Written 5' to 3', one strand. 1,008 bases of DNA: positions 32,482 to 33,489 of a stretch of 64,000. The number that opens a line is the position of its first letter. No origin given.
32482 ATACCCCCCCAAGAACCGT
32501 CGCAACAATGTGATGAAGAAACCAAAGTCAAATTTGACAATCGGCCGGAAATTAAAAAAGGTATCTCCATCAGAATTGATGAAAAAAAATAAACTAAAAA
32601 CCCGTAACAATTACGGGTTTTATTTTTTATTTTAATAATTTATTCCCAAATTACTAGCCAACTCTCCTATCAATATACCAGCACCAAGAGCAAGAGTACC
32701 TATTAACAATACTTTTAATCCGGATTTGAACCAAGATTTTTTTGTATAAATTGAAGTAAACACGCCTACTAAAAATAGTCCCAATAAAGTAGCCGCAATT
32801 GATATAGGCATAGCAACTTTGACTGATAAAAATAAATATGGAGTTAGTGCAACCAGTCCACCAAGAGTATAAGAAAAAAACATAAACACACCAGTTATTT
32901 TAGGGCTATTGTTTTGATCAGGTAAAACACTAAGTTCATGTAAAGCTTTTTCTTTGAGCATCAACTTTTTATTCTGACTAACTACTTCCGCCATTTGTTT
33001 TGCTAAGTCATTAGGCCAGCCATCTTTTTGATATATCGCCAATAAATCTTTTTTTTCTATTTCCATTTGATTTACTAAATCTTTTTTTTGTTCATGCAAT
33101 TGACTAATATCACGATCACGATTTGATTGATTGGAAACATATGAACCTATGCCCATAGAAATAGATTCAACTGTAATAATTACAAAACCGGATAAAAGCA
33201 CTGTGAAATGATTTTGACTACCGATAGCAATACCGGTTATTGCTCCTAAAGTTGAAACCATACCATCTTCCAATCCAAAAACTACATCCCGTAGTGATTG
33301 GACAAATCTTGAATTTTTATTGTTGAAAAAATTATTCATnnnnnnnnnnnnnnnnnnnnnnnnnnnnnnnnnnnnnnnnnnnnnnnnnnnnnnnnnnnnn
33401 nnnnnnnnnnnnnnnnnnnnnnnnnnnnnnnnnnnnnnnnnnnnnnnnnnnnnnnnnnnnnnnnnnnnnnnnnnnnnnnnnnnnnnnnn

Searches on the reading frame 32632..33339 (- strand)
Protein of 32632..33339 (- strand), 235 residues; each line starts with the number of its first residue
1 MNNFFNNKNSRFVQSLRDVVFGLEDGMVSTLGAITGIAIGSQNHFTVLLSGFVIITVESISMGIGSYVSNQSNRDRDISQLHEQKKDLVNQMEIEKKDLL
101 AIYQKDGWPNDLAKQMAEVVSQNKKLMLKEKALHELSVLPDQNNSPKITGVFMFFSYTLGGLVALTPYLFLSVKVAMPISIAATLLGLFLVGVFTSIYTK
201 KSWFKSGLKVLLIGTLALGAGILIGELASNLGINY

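Call 3: search_protein_families(library=pfam, proteins=[window:32632-33339:-], max_evalue=0.01)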
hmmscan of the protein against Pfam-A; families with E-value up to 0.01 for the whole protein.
window:32632-33339:- (235 aa): 1 family
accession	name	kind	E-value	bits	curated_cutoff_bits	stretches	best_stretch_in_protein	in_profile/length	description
PF01988.24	VIT1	-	4.7e-51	174.1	28.1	1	16-225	1-213/214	VIT family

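Call 4: search_protein_families(library=ncbifam, proteins=[window:32632-33339:-], max_evalue=0.01)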
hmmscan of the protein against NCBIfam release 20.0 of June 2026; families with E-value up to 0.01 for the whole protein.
window:32632-33339:- (235 aa): 2 families
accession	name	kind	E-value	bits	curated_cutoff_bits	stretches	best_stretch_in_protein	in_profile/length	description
TIGR00267.1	TIGR00267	hypoth_equivalog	2.4e-14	53.4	156.95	2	115-216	57-158/171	TIGR00267 family protein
NF045676.1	FeExpMbfA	equivalog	5.4e-12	45.8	450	2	145-226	236-317/318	iron exporter MbfA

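Call 5: search_protein_families(library=padloc, proteins=[window:32632-33339:-], max_evalue=0.01)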
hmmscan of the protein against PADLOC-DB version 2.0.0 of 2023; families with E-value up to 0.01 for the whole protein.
window:32632-33339:- (235 aa): 0 families
